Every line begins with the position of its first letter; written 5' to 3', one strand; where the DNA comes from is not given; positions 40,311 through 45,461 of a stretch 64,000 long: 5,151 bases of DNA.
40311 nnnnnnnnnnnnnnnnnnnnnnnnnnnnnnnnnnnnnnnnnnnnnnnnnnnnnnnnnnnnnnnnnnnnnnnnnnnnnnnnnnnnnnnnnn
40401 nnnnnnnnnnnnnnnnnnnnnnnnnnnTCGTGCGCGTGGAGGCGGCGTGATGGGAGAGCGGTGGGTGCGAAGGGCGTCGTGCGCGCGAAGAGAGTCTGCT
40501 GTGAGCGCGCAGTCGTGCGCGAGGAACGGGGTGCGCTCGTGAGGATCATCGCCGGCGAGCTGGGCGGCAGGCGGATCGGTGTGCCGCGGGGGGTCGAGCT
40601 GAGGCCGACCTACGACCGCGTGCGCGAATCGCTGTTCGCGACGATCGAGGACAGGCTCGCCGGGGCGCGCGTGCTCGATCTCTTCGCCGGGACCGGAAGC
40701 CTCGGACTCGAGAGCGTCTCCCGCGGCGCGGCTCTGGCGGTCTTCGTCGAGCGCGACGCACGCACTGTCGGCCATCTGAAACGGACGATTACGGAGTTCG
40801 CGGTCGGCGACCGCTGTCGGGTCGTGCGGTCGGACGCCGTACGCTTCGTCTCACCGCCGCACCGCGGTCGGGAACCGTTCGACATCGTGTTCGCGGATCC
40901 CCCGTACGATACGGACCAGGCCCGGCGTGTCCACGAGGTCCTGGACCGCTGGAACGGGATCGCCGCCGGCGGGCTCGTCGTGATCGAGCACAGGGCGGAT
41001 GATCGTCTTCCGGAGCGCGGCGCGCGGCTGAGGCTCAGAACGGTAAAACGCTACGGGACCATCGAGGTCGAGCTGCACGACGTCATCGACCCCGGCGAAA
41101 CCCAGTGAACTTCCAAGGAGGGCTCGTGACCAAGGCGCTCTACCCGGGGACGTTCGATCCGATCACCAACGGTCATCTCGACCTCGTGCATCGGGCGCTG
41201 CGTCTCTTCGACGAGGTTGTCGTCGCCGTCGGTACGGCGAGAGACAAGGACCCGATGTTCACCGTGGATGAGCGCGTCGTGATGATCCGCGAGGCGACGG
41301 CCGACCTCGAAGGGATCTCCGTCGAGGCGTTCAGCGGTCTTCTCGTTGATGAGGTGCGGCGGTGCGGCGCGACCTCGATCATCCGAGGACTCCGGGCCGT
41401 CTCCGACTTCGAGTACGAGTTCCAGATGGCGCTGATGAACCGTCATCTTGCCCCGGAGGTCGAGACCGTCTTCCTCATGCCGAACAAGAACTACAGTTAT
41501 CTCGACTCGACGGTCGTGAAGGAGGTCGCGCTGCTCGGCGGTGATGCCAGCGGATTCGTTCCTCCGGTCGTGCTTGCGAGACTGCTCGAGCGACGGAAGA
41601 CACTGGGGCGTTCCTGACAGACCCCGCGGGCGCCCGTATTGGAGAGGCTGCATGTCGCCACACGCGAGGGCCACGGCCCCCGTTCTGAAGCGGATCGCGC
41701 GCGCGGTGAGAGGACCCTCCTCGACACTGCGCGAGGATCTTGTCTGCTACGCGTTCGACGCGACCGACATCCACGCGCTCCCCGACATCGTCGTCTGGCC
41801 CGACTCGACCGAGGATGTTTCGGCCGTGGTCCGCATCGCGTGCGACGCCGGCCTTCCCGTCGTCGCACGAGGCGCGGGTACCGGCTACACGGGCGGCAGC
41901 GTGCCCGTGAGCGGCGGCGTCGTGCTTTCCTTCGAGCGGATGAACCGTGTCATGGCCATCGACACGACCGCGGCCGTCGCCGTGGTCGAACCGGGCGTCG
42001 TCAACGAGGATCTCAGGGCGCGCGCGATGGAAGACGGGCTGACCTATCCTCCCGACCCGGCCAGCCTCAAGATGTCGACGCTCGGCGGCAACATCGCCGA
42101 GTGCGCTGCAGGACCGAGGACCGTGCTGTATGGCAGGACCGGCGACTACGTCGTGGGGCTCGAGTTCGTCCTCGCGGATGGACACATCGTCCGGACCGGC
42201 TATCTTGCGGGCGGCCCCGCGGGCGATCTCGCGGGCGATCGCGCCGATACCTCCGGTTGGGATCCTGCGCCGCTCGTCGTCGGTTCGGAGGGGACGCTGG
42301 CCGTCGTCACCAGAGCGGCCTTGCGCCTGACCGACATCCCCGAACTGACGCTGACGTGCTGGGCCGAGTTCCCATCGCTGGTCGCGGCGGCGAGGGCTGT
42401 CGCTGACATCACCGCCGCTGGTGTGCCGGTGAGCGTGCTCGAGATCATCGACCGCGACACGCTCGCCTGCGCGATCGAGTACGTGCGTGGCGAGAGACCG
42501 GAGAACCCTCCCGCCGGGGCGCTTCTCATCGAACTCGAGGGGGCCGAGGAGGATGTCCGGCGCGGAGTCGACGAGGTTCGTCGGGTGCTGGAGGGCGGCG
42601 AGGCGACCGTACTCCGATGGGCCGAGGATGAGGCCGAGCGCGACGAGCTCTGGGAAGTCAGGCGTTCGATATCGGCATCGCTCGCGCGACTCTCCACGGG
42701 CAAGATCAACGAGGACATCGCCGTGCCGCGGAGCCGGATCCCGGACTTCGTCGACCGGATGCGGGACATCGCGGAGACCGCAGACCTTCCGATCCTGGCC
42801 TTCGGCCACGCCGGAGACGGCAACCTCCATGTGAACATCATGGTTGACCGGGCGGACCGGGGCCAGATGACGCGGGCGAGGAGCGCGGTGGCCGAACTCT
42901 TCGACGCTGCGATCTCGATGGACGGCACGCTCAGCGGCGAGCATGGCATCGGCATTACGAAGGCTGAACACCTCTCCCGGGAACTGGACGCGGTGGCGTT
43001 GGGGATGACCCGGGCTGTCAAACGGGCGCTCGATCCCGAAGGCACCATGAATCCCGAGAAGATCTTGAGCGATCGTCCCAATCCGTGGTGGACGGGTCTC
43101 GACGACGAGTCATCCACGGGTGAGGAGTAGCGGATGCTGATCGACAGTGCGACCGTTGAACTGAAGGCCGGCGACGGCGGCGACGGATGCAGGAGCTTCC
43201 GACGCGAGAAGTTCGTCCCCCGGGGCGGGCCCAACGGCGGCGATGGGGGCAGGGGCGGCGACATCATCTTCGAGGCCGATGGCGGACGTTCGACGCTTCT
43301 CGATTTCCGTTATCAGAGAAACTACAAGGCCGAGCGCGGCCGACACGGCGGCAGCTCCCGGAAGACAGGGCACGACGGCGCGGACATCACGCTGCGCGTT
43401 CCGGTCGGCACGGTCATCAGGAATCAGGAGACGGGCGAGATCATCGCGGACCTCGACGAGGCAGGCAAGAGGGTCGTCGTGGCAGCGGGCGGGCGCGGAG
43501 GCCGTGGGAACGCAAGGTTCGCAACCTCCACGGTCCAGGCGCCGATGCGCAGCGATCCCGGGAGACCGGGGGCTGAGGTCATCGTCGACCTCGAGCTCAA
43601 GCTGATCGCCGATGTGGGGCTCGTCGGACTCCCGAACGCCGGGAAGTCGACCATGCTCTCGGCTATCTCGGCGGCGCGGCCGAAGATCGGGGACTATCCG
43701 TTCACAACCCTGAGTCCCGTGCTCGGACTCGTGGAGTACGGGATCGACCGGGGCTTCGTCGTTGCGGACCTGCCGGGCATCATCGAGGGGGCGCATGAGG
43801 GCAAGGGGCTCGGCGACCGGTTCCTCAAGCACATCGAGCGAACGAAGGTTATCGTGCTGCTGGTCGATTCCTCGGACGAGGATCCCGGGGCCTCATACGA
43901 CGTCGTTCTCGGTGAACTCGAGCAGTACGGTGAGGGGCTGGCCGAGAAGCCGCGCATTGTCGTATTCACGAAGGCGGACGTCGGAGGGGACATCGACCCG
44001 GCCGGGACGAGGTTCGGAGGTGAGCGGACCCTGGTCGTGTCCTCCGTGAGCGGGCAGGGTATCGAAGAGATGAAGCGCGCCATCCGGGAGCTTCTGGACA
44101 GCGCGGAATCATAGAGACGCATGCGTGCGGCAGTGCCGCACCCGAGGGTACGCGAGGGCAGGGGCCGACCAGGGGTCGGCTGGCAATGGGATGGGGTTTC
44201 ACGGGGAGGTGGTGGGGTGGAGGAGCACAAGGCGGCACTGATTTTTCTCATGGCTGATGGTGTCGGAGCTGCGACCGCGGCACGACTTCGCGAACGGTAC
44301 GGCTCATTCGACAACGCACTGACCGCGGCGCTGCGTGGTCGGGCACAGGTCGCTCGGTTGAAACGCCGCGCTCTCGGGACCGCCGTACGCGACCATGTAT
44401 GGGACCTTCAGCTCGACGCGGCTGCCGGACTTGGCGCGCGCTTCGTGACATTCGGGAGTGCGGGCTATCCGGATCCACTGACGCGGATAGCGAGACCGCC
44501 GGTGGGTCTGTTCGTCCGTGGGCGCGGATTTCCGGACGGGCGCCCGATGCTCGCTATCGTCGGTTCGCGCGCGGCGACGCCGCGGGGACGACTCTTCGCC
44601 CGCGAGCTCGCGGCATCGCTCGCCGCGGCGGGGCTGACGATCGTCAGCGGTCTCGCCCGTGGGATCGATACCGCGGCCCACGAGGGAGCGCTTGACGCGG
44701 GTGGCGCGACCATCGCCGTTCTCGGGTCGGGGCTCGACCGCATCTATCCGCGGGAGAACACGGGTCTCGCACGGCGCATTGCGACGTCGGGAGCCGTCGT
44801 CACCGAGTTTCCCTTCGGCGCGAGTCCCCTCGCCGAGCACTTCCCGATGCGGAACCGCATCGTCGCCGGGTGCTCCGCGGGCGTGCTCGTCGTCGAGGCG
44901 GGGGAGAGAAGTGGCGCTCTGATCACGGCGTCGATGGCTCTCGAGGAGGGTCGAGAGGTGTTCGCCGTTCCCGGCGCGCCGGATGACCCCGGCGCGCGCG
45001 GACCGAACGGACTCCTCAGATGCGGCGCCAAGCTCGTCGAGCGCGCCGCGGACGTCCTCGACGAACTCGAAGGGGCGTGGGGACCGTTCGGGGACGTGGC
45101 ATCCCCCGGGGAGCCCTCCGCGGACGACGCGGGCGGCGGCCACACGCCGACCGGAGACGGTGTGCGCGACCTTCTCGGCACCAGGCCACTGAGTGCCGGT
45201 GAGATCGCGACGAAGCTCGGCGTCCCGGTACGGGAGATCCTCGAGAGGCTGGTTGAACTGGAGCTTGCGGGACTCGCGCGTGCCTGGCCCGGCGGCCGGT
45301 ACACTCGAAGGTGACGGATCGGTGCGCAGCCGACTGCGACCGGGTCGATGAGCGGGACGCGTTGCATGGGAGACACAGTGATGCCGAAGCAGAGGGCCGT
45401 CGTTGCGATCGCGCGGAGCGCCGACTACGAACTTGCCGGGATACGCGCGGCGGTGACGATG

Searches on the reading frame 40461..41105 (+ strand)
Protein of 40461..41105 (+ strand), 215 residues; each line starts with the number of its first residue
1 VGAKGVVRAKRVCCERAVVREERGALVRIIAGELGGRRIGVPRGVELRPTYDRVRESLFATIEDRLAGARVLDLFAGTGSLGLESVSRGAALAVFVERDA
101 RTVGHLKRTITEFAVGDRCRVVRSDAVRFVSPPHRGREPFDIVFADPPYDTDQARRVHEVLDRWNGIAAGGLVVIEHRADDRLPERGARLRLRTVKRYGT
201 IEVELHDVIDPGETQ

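Call 75: search_protein_families(library=pfam, proteins=[window:40461-41105:+], max_evalue=0.00001)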
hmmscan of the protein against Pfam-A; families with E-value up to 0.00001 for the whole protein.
window:40461-41105:+ (215 aa): 2 families
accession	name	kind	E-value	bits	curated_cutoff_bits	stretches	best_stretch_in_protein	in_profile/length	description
PF03602.21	Cons_hypoth95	-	3e-46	157.8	24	1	27-205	1-180/182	Conserved hypothetical protein 95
PF05175.20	MTS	-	6.2e-06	26.4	23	1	56-155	21-114/170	Methyltransferase small domain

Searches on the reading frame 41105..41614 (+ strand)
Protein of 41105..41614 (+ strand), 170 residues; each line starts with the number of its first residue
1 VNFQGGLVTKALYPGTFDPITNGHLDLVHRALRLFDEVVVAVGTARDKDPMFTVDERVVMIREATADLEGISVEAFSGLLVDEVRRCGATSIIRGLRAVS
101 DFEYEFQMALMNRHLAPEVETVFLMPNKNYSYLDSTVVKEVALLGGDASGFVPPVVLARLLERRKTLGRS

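Call 75: search_protein_families(library=pfam, proteins=[window:41105-41614:+], max_evalue=0.00001)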
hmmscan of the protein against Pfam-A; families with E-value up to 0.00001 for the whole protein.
window:41105-41614:+ (170 aa): 1 family
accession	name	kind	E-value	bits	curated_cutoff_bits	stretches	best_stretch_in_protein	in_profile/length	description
PF01467.32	CTP_transf_like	-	3.7e-28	98.8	21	1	12-140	1-132/133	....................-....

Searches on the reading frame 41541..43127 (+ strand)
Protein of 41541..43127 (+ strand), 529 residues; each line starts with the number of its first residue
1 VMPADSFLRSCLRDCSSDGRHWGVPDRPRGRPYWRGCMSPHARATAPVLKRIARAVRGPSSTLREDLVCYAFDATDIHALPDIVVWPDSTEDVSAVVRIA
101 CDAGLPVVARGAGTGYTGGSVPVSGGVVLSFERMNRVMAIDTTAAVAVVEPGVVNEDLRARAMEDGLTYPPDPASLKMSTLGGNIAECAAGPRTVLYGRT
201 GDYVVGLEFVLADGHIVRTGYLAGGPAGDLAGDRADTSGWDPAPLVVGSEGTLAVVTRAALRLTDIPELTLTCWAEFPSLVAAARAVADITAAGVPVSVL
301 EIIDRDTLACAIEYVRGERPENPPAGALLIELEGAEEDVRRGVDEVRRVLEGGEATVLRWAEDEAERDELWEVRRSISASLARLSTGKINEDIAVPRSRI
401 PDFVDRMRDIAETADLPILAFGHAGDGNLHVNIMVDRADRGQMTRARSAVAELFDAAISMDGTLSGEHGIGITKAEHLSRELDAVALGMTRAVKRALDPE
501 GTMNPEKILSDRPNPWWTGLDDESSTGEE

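Call 43: search_protein_families(library=pfam, proteins=[window:41541-43127:+], max_evalue=0.00001)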
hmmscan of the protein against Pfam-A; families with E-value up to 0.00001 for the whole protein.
window:41541-43127:+ (529 aa): 2 families
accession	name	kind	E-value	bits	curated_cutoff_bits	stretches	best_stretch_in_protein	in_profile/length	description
PF02913.24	FAD-oxidase_C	-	3.1e-63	214.2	21.2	1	267-508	2-248/248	FAD linked oxidases, C-terminal domain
PF01565.28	FAD_binding_4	-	5.9e-42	143.1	26.4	1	81-220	1-139/139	FAD binding domain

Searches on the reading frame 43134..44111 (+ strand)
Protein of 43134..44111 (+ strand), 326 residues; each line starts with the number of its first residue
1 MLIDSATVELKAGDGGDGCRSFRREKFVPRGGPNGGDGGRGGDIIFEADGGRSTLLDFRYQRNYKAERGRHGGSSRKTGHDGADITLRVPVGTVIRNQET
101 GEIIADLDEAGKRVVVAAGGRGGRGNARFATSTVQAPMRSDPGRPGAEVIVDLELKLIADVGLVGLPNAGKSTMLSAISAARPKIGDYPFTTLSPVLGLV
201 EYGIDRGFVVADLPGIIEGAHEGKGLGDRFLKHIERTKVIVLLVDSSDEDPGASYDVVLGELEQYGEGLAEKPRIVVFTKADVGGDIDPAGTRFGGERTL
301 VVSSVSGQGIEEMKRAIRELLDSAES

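Call 75: search_protein_families(library=pfam, proteins=[window:43134-44111:+], max_evalue=0.00001)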
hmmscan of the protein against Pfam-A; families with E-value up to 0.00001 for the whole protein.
window:43134-44111:+ (326 aa): 3 families
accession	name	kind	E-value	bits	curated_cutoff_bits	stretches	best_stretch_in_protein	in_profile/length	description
PF01018.28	GTP1_OBG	-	7.2e-60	201.5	27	1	3-157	1-155/155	GTP1/OBG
PF01926.29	MMR_HSR1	-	1.1e-24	87.2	21.9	1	160-280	1-113/113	50S ribosome-binding GTPase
PF02421.24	FeoB_N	-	2.4e-08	34.1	27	1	161-247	3-89/156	Ferrous iron transport protein B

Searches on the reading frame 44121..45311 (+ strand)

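Call 43: search_protein_families(library=pfam, proteins=[window:44121-45311:+], max_evalue=0.00001)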
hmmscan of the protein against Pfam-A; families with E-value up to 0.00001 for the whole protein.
window:44121-45311:+ (397 aa): 3 families
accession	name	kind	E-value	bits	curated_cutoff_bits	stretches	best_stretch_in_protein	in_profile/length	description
PF02481.21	DNA_processg_A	-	2.3e-70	236.5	29.6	1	105-307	6-211/212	DNA recombination-mediator protein A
PF17782.7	DprA_WH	-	1.5e-09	38.2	22.9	1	341-392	10-61/61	DprA winged helix domain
PF18306.6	LDcluster4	-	2.8e-06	27.5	26.3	0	144-283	4-123/151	SLOG cluster4 family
